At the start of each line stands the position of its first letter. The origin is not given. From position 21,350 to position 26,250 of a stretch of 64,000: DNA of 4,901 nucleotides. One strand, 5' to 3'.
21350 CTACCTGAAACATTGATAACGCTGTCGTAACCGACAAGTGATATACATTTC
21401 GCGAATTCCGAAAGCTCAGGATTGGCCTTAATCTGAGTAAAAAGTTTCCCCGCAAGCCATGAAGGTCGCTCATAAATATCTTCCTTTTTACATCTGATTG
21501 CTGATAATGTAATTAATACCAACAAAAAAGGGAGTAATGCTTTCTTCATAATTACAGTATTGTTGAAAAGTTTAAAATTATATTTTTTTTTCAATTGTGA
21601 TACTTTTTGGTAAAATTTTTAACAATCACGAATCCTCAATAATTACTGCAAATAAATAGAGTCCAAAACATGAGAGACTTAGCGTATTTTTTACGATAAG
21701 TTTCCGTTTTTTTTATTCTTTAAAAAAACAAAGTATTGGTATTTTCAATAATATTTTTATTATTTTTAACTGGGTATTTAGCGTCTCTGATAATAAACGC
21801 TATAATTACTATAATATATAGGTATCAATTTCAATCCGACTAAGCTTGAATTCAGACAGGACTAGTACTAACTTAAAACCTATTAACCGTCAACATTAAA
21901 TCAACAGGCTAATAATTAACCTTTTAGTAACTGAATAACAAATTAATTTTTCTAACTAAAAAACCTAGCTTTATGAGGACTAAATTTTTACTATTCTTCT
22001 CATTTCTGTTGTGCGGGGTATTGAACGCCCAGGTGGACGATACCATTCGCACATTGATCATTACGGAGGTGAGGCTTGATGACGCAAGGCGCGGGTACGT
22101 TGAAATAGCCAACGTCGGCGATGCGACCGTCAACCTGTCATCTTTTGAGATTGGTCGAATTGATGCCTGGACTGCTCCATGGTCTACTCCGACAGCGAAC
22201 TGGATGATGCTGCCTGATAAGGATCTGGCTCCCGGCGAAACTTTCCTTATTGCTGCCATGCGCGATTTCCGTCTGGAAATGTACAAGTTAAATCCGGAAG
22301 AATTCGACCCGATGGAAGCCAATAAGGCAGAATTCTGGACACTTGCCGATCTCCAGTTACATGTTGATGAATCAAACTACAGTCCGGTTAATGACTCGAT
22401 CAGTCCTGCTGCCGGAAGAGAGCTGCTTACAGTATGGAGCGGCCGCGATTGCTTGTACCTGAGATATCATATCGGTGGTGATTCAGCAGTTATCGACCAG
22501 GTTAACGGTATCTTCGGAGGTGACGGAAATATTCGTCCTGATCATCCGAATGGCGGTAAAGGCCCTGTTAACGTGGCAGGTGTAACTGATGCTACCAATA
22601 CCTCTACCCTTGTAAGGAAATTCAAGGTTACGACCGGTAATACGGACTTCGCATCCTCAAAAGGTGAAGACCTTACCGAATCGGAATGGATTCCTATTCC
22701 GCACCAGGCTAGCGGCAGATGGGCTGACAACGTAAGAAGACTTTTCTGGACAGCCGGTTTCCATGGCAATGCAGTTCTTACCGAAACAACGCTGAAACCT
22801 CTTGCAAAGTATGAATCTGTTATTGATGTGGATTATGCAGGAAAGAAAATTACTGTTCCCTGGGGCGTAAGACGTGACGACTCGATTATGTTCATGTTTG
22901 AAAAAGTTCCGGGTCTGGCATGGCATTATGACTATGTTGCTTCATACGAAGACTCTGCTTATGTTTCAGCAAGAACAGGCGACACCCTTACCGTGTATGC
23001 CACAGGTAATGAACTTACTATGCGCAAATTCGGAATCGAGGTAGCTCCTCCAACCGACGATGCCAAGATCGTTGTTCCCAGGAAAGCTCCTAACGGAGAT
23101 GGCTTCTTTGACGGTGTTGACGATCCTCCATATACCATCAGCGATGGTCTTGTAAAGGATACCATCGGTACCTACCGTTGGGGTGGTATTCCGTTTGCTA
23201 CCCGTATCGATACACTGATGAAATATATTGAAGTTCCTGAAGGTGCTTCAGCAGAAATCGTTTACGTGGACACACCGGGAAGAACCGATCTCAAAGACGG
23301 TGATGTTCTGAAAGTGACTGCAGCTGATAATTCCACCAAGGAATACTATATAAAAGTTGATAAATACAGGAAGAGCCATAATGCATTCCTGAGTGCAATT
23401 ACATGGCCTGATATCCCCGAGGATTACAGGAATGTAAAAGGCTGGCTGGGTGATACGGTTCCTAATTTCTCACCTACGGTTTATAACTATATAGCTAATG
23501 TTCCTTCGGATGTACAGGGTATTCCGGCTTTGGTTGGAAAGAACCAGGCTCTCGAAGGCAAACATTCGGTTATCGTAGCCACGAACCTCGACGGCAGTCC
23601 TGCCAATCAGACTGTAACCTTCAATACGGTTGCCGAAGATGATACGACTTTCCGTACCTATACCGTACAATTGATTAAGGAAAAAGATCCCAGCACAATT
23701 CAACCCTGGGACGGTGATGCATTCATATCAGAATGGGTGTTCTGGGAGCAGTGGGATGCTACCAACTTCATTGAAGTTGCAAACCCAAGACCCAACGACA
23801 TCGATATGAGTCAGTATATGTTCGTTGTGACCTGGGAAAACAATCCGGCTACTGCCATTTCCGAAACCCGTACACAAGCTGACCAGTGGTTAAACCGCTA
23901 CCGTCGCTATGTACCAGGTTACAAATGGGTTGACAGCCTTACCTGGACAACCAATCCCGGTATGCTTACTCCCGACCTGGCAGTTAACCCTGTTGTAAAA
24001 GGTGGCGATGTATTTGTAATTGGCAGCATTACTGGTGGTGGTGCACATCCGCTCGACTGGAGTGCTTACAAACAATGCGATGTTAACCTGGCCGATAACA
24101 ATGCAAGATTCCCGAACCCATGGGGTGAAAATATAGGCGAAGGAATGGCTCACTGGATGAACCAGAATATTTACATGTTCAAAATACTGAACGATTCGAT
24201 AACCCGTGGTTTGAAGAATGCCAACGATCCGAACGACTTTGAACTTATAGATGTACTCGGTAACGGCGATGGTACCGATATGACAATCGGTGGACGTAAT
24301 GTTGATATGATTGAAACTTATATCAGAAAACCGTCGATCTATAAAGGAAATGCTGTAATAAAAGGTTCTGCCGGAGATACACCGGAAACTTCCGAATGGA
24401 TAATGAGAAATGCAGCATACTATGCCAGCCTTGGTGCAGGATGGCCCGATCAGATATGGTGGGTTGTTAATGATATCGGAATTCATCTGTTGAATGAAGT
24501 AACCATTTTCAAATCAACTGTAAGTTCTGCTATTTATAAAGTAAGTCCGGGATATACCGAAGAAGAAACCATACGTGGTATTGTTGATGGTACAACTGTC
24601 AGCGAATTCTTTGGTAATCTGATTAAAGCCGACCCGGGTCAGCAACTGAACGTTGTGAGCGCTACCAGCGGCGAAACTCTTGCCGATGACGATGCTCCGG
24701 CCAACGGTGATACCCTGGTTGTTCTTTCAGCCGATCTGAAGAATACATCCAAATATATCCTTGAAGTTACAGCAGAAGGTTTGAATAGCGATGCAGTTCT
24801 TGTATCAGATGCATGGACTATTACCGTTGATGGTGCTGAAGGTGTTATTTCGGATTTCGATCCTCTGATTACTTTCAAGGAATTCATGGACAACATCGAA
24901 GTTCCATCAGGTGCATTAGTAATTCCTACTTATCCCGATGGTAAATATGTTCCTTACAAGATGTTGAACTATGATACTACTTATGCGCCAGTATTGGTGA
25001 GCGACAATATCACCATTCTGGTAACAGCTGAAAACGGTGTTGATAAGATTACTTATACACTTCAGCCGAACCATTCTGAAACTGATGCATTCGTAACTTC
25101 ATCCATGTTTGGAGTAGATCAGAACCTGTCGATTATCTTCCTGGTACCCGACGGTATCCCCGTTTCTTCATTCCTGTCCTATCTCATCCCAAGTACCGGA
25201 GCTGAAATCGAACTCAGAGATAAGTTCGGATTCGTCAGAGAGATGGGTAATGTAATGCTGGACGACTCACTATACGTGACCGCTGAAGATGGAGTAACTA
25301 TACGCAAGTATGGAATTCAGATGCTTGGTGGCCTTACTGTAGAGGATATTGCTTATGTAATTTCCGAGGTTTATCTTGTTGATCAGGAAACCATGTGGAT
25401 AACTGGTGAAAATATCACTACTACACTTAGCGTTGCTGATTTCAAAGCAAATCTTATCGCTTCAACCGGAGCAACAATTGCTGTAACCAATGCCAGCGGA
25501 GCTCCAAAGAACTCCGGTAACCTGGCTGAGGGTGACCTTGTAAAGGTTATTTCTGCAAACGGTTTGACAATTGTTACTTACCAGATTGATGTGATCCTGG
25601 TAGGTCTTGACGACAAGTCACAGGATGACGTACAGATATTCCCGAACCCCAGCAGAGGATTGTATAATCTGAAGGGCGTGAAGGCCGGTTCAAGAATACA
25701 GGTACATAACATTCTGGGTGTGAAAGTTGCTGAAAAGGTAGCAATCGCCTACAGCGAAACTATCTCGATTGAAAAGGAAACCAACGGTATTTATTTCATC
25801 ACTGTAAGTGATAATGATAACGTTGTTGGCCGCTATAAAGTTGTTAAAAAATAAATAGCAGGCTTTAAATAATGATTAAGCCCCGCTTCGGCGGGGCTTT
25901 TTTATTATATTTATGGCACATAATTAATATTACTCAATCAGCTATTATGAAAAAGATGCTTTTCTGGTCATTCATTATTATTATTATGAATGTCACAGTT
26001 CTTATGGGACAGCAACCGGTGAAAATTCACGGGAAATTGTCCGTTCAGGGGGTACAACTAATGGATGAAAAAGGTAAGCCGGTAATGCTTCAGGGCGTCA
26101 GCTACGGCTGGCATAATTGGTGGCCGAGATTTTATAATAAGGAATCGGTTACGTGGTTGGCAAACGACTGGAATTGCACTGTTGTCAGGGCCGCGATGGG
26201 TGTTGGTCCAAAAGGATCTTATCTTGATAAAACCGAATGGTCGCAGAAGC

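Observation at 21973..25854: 1293-aa T9SS-exported protein with two lamin-tail-like domains and six repeated modules but no catalytic motif, heading the glycoside hydrolase arm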

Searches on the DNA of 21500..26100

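Call 70: search_rna_families(source=window, start=21500, end=26100, threshold=evalue, max_evalue=1)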
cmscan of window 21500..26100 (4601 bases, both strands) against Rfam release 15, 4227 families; matches with E-value up to 1: 9.
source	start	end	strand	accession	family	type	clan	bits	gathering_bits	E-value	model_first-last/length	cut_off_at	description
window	25798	25903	+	RF02766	Ysr49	Gene; sRNA;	-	27.3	95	0.027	1-124/124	no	Yersinia sRNA 49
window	25807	25906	+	RF01859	Phe_leader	Cis-reg; leader;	-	26.3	55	0.28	1-125/125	no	Phenylalanine leader peptide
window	25818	25905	+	RF00513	Trp_leader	Cis-reg; leader;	-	24.8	41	0.077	1-100/100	no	Tryptophan operon leader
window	25757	25919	+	RF02606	AbsR28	Gene; sRNA;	-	24.2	50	0.023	1-180/180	no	Acinetobacter sRNA 28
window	25790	25900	+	RF00195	RsmY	Gene; sRNA;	CL00106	24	57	0.0069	1-121/121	no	RsmY RNA family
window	25878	25947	-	RF02236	asX2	Gene; sRNA;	-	23.9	70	0.17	1-87/87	no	Xanthomonas sRNA asX2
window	25843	25902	+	RF01400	istR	Gene; antitoxin;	-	22.6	45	0.21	1-130/130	no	istR Hfq binding RNA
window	25838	25906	+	RF02651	SorY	Gene; sRNA;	-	21.2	111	0.47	1-83/83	no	Singlet oxygen resistance RNA Y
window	25787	25908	+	RF02079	STnc180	Gene; sRNA;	-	21.1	50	0.59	1-208/208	no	Enterobacterial sRNA STnc180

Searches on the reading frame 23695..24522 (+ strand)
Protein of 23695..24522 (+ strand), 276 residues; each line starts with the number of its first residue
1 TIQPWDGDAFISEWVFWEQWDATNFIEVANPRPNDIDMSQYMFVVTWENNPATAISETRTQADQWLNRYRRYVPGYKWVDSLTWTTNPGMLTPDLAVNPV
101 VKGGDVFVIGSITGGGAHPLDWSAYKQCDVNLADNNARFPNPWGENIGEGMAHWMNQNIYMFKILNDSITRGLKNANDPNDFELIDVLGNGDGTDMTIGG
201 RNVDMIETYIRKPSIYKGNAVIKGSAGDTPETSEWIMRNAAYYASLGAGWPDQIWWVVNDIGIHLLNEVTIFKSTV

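Call 44: predict_structure(alignment_id=A5)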
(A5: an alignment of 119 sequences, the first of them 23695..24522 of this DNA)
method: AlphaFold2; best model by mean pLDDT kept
length: 276 residues; sequences in the alignment: 119
mean_pLDDT: 91.9   pTM: 0.91
mean pLDDT of the five models: 91.9, 91.2, 91.1, 91.0, 89.9
residues with pLDDT >= 90: 223; 70-90: 34; 50-70: 19; < 50: 0
segments of 3 or more residues with pLDDT < 50: none
pLDDT, mean of each block of 10 residues (from residue 1): 82 92 93 96 97 87 83 97 92 97 97 71 90 85 92 93 94 95 98 97 97 98 98 98 96 93 91 60
secondary structure, 60 per line:
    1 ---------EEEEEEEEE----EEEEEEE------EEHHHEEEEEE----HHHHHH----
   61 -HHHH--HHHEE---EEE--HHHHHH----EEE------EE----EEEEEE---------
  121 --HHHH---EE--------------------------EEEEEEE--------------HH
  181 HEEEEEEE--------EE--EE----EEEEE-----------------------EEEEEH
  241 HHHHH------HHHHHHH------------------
elements in order: E10-18 E23-29 E41-46 H51-56 H62-65 E76-78 H81-86 E91-93 E106-111 H123-126 E158-164 E182-188 E207-211 E235-239 H240-245 H252-258

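Call 46: fold_search(model_id=the predicted structure, library=pdb)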
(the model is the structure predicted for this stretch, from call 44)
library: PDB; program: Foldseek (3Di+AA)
matches with E <= 10: 223; with E <= 0.001: 1
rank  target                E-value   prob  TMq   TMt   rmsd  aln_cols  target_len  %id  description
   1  4q1z                  1.9e-05  1.00  0.40  0.30  10.6       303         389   12  Crystal structure of a DUF4876 family protein (BT_1938) from Bacteroides thetaiotaomicron VPI-5482 at 2.50 A resolution (released 2014-04-23)
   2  1ufg_MODEL_1_A        2.5e-01  0.25  0.23  0.37  10.4       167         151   11  Solution structure of immunoglobulin like domain of mouse nuclear lamin (released 2004-06-22)
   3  3jt0_A                3.4e-01  0.30  0.23  0.51   7.5       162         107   13  Crystal Structure of the C-terminal fragment (426-558) Lamin-B1 from Homo sapiens, Northeast Structural Genomics Conso (released 2009-09-22)
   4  7s8v_A                4.1e-01  0.02  0.16  0.16  23.1       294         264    5  Leg region of a complex of IGF-I with the ectodomain of a hybrid insulin receptor / type 1 insulin-like growth factor  (released 2022-07-06)
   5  3umn_A                5.6e-01  0.14  0.21  0.41   8.0       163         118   12  Crystal Structure of Lamin-B1 (released 2011-11-30)
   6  8fj5_A                6.4e-01  0.14  0.22  0.40   8.6       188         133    7  Structure of the Haloferax volcanii archaeal type IV pilus (released 2023-06-28)
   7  5fce_A                7.7e-01  0.09  0.17  0.36  10.5       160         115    9  The crystal structure of the ligand binding region of Serine-glutamate repeat protein A (SgrA) of Enterococcus faecium (released 2016-07-06)
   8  4zbh                  7.7e-01  0.06  0.16  0.32  13.9       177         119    6  THE CRYSTAL STRUCTURE OF THE SOLUBLE DOMAIN OF SULFOLOBUS ACIDOCALDARIUS FLAF (released 2015-04-29)
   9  4u9u_A                7.7e-01  0.01  0.10  0.10  15.0       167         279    7  Crystal structure of NqrF FAD-binding domain from Vibrio cholerae (released 2014-12-03)
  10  1ifr                  9.3e-01  0.11  0.22  0.45   8.1       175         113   14  Structure of Lamin A/C Globular Domain (released 2002-07-17)
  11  7crg_B                9.3e-01  0.11  0.22  0.41  11.0       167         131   10  Beta-strand-mediated dimeric formation of the extended Ig-like domains of human lamin A/C (released 2021-08-25)
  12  3jt0_B                1.1e+00  0.15  0.22  0.50   7.5       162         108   13  Crystal Structure of the C-terminal fragment (426-558) Lamin-B1 from Homo sapiens, Northeast Structural Genomics Conso (released 2009-09-22)
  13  6rpr_B                1.1e+00  0.12  0.23  0.47   8.2       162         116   10  LEM domain of Emerin mutant T43I in complex with BAF dimer and the Igfold of the lamin A/C (released 2020-03-04)
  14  6ghd_F                1.1e+00  0.11  0.21  0.43   7.8       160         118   13  Structural analysis of the ternary complex between lamin A/C, BAF and emerin identifies an interface disrupted in auto (released 2018-08-08)
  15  7crg_A                1.2e+00  0.10  0.21  0.41  11.0       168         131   11  Beta-strand-mediated dimeric formation of the extended Ig-like domains of human lamin A/C (released 2021-08-25)
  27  4b9p                  1.5e+00  0.05  0.12  0.19   4.0        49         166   12  Biomass sensoring module from putative Rsgi2 protein of Clostridium thermocellum resemble family 3 carbohydrate-binding  (released 2013-09-11)
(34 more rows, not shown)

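Call 60: search_protein_families(library=pfam, alignment_id=A6, max_evalue=0.1)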
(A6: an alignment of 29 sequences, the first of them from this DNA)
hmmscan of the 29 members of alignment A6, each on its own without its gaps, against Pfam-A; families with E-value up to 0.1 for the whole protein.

A. member 1, seq(271 aa): 2 families
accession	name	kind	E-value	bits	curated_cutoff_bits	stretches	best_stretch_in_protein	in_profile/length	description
PF00932.25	LTD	-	0.05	14.4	34.3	0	6-43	6-43/109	Lamin Tail Domain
PF09290.16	AcetDehyd-dimer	-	0.057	14.1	26.6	1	22-83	61-119/138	Prokaryotic acetaldehyde dehydrogenase, dimerisation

B. families by the number of members that match (of 29 scanned): 4 families
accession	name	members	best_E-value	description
PF00932.25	LTD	16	0.0019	Lamin Tail Domain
PF09602.15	PhaP_Bmeg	1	0.035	Polyhydroxyalkanoic acid inclusion protein (PhaP_Bmeg)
PF23447.1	DUF7128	1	0.049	Domain of unknown function (DUF7128)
PF09290.16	AcetDehyd-dimer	1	0.057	Prokaryotic acetaldehyde dehydrogenase, dimerisation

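Call 61: search_solved_structures(query=A6, max_evalue=10, show_alignments=2)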
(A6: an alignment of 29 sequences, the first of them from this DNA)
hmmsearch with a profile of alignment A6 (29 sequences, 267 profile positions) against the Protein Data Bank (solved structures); distinct sequences matched with E-value up to 10: 4.
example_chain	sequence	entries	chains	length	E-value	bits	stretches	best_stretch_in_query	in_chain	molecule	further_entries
8ih7_B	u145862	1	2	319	0.16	14.4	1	26-83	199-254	Acetaldehyde dehydrogenase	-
1nvm_B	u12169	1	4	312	0.22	14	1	25-87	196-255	acetaldehyde dehydrogenase (acylating)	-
6vtj_A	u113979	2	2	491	0.24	13.9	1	132-184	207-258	Non-ribosomal peptide synthetase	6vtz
4jn6_B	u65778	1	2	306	1.2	11.6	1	26-81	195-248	Acetaldehyde dehydrogenase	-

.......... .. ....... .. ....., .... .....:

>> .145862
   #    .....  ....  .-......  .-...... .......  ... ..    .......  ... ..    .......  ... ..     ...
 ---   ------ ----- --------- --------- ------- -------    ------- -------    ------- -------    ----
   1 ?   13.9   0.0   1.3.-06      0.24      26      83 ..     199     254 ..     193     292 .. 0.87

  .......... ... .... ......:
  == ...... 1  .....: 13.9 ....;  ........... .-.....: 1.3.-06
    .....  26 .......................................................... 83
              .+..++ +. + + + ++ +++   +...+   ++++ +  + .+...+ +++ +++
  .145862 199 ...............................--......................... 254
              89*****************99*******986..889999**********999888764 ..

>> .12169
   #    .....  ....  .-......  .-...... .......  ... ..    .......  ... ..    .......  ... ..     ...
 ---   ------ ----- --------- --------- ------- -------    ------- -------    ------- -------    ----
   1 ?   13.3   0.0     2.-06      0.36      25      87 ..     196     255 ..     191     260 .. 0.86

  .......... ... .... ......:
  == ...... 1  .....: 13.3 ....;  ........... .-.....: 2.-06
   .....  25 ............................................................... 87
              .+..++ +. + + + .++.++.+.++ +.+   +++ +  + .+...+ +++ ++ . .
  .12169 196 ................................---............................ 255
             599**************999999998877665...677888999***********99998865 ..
